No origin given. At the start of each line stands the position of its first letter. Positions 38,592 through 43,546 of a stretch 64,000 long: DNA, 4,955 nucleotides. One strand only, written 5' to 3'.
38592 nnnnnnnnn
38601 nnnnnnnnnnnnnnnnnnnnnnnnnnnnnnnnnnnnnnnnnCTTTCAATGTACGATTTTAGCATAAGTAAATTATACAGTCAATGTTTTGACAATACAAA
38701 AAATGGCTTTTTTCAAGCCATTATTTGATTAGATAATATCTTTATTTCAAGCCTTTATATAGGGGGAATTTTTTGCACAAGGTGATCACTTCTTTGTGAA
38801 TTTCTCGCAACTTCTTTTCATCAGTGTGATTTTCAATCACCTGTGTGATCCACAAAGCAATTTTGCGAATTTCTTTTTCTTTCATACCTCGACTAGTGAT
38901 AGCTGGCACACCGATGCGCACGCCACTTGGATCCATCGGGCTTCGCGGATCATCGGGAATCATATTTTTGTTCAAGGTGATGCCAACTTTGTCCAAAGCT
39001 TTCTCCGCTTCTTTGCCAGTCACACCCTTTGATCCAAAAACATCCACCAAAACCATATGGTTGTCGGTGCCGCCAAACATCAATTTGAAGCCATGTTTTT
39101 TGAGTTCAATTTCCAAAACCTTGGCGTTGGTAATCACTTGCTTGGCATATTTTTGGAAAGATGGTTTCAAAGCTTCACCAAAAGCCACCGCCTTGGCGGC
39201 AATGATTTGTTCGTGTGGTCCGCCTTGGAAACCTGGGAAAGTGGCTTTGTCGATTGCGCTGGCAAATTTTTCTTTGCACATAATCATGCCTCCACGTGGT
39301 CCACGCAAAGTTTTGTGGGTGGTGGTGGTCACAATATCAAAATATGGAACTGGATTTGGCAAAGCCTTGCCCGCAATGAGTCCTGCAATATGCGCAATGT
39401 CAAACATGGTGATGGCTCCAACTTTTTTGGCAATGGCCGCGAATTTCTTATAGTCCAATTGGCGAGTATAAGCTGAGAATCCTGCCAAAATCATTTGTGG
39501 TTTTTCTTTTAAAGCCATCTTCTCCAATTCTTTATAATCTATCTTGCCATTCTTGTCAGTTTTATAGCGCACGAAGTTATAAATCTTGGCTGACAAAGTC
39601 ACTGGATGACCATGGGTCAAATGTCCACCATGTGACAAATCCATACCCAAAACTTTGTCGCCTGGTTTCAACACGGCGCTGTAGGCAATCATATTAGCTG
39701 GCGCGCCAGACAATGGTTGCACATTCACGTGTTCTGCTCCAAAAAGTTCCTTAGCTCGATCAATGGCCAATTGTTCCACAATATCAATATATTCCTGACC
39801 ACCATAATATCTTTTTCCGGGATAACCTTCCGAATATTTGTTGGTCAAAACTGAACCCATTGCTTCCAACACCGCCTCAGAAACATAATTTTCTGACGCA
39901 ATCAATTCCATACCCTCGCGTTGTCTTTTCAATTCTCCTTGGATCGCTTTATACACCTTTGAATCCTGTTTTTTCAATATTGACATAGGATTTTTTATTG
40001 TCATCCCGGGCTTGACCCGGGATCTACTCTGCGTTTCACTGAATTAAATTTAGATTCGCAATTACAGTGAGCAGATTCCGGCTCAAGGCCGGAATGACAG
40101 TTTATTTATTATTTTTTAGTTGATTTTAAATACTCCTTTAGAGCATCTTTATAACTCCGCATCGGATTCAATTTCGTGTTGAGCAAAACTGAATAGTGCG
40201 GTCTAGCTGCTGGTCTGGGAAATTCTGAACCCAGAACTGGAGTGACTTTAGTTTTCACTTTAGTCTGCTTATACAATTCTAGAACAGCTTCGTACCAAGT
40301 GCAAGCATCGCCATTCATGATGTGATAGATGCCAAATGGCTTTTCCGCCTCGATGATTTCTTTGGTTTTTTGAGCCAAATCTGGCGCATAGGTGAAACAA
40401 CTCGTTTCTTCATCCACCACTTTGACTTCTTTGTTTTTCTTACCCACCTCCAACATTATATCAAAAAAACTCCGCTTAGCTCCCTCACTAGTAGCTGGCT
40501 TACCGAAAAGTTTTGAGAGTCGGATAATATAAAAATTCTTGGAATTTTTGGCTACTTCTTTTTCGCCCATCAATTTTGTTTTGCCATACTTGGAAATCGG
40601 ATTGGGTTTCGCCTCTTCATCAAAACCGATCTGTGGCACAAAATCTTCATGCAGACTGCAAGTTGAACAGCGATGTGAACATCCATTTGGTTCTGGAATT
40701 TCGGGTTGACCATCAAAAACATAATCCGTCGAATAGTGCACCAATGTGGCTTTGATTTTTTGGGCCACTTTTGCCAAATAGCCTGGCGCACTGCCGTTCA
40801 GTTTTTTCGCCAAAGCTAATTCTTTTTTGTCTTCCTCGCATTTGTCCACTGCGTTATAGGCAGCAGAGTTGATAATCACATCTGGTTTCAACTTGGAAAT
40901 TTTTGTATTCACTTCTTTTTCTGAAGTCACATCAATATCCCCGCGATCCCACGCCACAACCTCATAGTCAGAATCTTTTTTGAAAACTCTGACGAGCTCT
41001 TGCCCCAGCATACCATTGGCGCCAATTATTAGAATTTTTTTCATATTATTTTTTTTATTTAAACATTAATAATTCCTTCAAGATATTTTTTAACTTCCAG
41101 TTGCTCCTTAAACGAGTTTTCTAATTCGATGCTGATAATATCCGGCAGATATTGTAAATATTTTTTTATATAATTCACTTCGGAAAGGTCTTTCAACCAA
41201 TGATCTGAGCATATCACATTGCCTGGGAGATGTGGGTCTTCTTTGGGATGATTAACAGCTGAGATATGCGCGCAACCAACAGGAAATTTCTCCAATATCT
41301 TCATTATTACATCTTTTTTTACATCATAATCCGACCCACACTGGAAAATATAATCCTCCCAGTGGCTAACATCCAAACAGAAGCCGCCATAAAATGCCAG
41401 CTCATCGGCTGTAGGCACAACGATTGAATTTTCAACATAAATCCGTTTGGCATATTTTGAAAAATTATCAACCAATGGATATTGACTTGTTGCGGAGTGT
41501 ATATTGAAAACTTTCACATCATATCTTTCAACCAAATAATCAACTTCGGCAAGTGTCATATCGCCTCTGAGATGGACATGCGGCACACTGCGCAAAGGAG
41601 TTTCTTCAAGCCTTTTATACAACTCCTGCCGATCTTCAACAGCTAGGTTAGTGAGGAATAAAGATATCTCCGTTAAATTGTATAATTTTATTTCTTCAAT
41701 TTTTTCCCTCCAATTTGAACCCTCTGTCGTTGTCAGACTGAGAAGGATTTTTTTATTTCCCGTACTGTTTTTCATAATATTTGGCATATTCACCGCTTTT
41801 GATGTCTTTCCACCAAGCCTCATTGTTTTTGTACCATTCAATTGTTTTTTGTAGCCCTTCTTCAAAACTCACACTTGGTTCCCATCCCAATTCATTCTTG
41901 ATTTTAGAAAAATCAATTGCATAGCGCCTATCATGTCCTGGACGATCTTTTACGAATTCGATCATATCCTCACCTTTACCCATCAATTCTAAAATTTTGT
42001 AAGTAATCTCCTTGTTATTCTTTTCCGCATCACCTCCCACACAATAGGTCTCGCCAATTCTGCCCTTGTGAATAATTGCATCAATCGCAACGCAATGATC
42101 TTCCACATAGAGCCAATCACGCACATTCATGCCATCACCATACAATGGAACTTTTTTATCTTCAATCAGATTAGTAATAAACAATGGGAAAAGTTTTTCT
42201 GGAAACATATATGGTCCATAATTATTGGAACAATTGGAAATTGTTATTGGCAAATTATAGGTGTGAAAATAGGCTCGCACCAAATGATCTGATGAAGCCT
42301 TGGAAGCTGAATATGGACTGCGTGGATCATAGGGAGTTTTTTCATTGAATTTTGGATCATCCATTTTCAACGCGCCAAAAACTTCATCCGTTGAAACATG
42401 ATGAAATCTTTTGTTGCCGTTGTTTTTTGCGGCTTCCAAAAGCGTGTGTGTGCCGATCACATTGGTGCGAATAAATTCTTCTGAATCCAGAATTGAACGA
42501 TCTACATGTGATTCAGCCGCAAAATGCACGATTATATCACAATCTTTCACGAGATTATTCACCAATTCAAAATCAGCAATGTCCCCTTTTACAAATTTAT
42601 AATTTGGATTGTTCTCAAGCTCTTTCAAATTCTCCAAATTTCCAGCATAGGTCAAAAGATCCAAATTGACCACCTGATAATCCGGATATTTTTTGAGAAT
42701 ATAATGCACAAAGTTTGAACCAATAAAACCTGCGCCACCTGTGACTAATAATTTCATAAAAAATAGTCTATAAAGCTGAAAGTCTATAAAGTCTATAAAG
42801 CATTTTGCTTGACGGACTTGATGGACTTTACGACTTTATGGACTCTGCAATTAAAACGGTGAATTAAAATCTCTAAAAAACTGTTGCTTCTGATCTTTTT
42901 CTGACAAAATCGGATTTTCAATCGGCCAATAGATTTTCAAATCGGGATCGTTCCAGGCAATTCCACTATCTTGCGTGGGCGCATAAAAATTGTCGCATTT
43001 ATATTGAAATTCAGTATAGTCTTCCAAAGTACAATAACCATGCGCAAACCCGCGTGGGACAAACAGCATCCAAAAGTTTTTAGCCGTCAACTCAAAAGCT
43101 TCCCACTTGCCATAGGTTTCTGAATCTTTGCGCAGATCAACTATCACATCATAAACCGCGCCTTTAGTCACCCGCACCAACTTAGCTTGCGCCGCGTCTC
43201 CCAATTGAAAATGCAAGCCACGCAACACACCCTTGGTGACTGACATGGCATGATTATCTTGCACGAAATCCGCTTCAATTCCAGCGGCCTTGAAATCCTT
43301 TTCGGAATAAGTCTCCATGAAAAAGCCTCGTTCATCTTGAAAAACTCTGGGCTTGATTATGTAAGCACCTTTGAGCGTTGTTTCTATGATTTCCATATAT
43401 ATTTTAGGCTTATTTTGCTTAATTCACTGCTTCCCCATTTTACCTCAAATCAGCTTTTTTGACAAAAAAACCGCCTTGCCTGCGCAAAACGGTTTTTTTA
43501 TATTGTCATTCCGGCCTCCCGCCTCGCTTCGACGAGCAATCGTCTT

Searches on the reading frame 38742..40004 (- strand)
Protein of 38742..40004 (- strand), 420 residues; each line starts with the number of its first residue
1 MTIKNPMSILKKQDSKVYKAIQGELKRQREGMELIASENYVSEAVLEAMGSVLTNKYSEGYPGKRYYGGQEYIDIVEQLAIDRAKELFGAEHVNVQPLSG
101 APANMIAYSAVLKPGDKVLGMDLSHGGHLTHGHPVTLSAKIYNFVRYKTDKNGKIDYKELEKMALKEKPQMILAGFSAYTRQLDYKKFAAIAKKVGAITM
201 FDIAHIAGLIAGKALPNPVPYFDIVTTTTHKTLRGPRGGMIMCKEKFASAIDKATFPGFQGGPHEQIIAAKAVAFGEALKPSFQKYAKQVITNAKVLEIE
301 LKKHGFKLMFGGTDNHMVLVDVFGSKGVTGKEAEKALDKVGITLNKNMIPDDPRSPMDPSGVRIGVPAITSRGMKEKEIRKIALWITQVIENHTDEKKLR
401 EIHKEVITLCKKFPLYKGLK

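Call 7: search_protein_families(library=pfam, proteins=[window:38742-40004:-], max_evalue=0.001)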
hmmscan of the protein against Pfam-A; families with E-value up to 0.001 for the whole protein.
window:38742-40004:- (420 aa): 4 families
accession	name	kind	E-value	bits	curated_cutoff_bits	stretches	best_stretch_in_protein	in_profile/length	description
PF00464.25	SHMT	-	5.5e-160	532.8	27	1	10-386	1-399/399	Serine hydroxymethyltransferase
PF00155.27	Aminotran_1_2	-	2.5e-13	50.4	19.7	1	82-375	49-355/361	Aminotransferase class I and II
PF01212.27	Beta_elim_lyase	-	1.1e-08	35.2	27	1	82-256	39-225/288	Beta-eliminating lyase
PF00266.25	Aminotran_5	-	0.00044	19.8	21.5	1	43-258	13-228/371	Aminotransferase class-V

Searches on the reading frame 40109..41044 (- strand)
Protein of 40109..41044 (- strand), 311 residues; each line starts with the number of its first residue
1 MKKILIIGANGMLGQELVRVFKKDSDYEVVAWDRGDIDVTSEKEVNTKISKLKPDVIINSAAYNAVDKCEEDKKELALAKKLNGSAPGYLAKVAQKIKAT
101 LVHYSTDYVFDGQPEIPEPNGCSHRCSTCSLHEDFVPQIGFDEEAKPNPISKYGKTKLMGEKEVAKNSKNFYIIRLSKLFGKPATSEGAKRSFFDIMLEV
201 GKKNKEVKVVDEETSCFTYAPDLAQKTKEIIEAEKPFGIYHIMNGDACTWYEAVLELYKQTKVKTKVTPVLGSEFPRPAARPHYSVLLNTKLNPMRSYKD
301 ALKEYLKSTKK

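Call 7: search_protein_families(library=pfam, proteins=[window:40109-41044:-], max_evalue=0.001)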
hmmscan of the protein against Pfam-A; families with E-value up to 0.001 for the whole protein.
window:40109-41044:- (311 aa): 6 families
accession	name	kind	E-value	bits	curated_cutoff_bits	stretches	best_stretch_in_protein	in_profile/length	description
PF04321.23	RmlD_sub_bind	-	3.2e-73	246.8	27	1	3-308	2-284/287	RmlD substrate binding domain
PF01370.27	Epimerase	-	8.9e-21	74.8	20.9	1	4-233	1-227/240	NAD dependent epimerase/dehydratase family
PF07993.18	NAD_binding_4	-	1e-06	28.6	20.1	1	54-200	89-229/258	Male sterility protein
PF02719.21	Polysacc_synt_2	-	4.6e-06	26.5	20.2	0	38-107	62-129/293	Polysaccharide biosynthesis protein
PF16363.11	GDP_Man_Dehyd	-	1e-05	25.6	27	0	138-252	138-257/332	GDP-mannose 4,6 dehydratase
PF01113.26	DapB_N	-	0.00047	20.7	25.6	0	3-67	2-66/124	Dihydrodipicolinate reductase, N-terminus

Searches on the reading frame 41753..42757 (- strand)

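Call 70: search_protein_families(library=pfam, proteins=[window:41753-42757:-], max_evalue=0.00001)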
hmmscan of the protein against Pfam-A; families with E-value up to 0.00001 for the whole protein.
window:41753-42757:- (334 aa): 7 families
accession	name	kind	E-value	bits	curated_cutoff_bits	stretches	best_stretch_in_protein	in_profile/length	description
PF16363.11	GDP_Man_Dehyd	-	2.8e-91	306.9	27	1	4-305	1-332/332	GDP-mannose 4,6 dehydratase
PF01370.27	Epimerase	-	2.2e-65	220.9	20.9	1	4-241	2-240/240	NAD dependent epimerase/dehydratase family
PF01073.25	3Beta_HSD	-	3.7e-22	79.1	22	1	4-220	1-220/280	3-beta hydroxysteroid dehydrogenase/isomerase family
PF07993.18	NAD_binding_4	-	7.6e-19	68.3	20.1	1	5-178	1-206/258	Male sterility protein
PF02719.21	Polysacc_synt_2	-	3e-16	59.9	20.2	1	3-125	1-130/293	Polysaccharide biosynthesis protein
PF04321.23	RmlD_sub_bind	-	1.1e-15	57.9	27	1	1-167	1-143/287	RmlD substrate binding domain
PF13460.12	NAD_binding_10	-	2.9e-11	44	27.2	1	7-165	1-136/184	NAD(P)H-binding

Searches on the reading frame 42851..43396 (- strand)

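Call 70: search_protein_families(library=pfam, proteins=[window:42851-43396:-], max_evalue=0.00001)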
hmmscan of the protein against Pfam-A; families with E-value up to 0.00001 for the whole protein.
window:42851-43396:- (181 aa): 1 family
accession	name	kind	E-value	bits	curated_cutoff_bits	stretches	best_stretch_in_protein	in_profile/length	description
PF00908.23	dTDP_sugar_isom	-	1.9e-73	246.2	27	1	5-175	1-167/168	dTDP-4-dehydrorhamnose 3,5-epimerase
